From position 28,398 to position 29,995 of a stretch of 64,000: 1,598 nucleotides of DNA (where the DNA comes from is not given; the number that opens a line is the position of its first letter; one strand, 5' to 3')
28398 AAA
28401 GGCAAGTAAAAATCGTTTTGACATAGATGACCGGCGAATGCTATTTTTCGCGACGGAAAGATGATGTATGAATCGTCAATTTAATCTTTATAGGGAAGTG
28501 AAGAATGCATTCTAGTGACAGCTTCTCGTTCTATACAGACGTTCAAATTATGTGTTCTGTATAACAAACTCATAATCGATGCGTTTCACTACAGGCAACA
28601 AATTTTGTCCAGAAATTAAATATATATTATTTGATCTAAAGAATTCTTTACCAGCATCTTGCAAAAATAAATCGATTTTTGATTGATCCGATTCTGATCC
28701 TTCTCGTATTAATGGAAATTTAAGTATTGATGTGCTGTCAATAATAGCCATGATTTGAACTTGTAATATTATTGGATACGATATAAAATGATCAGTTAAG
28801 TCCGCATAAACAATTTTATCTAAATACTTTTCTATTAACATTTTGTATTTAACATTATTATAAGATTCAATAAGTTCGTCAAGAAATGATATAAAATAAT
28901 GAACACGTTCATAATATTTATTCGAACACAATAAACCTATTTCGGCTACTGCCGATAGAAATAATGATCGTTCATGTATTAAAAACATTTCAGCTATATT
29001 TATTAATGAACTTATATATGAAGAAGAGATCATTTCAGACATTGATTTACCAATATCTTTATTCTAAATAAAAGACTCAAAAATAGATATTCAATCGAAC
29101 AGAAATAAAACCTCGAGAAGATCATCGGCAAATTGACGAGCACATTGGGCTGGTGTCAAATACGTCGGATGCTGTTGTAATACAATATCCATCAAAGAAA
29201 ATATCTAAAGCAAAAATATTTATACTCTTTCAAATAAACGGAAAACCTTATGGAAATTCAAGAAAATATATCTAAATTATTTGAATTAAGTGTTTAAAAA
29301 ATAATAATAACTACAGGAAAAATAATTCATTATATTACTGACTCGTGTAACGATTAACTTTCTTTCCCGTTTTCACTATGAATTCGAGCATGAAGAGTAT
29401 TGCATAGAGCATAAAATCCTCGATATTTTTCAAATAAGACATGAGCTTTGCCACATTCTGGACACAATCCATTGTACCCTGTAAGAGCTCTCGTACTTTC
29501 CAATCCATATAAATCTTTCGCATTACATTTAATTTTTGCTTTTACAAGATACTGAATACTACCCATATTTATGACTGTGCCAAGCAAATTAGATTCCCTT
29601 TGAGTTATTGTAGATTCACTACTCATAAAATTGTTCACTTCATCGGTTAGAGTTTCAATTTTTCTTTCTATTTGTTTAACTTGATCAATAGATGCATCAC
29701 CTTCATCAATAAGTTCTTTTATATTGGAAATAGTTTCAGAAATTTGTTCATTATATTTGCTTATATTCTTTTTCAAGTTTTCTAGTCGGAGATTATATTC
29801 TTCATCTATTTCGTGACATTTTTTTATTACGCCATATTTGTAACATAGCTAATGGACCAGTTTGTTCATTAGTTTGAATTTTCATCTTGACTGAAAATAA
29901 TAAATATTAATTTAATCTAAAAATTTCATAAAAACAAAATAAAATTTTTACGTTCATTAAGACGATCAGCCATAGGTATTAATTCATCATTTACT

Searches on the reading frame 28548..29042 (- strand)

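Call 47: search_protein_families(library=pfam, proteins=[window:28548-29042:-], max_evalue=0.01)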
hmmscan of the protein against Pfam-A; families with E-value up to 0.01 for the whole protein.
window:28548-29042:- (164 aa): 1 family
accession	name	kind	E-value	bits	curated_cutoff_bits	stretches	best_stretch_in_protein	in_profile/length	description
PF07268.16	EppA_BapA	-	0.0016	18.9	29.1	1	22-81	55-115/138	Exported protein precursor (EppA/BapA)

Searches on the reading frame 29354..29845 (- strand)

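Call 47: search_protein_families(library=pfam, proteins=[window:29354-29845:-], max_evalue=0.01)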
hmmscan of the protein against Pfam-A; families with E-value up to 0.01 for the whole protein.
window:29354-29845:- (163 aa): 12 families
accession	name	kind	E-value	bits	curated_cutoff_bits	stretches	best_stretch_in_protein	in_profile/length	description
PF04740.18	LXG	-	0.00016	22.1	26.5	1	17-81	136-200/202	LXG domain of WXG superfamily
PF16566.10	CREPT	-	0.0012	19.4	29.3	1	8-77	54-123/147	Cell-cycle alteration and expression-elevated protein in tumour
PF06008.19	Laminin_I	-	0.0012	19.1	34.6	1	15-82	57-122/259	Laminin Domain I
PF17675.6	APG6_N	-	0.0015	19.4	45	1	18-83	45-109/132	Apg6 coiled-coil region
PF00038.26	Filament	-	0.0018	18.4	40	1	8-83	185-263/313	Intermediate filament protein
PF04513.17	Baculo_PEP_C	-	0.0036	17.8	38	1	20-94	46-118/140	Baculovirus polyhedron envelope protein, PEP, C terminus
PF06160.17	EzrA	-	0.0037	16.1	39.6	1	14-87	240-311/557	Septation ring formation regulator, EzrA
PF13166.12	AAA_13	-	0.0047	16.1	36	1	14-96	278-359/713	AAA domain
PF06103.16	DUF948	-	0.0055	17.3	37.2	1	21-78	28-85/89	Bacterial protein of unknown function (DUF948)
PF11047.13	SopD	-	0.0058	16.3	25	1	6-99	135-225/319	Salmonella outer protein D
PF11932.13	DUF3450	-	0.0075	16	32.6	1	20-68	55-103/241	Protein of unknown function (DUF3450)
PF02403.27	Seryl_tRNA_N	-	0.0093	16.6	28.2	0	16-75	40-102/108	Seryl-tRNA synthetase N-terminal domain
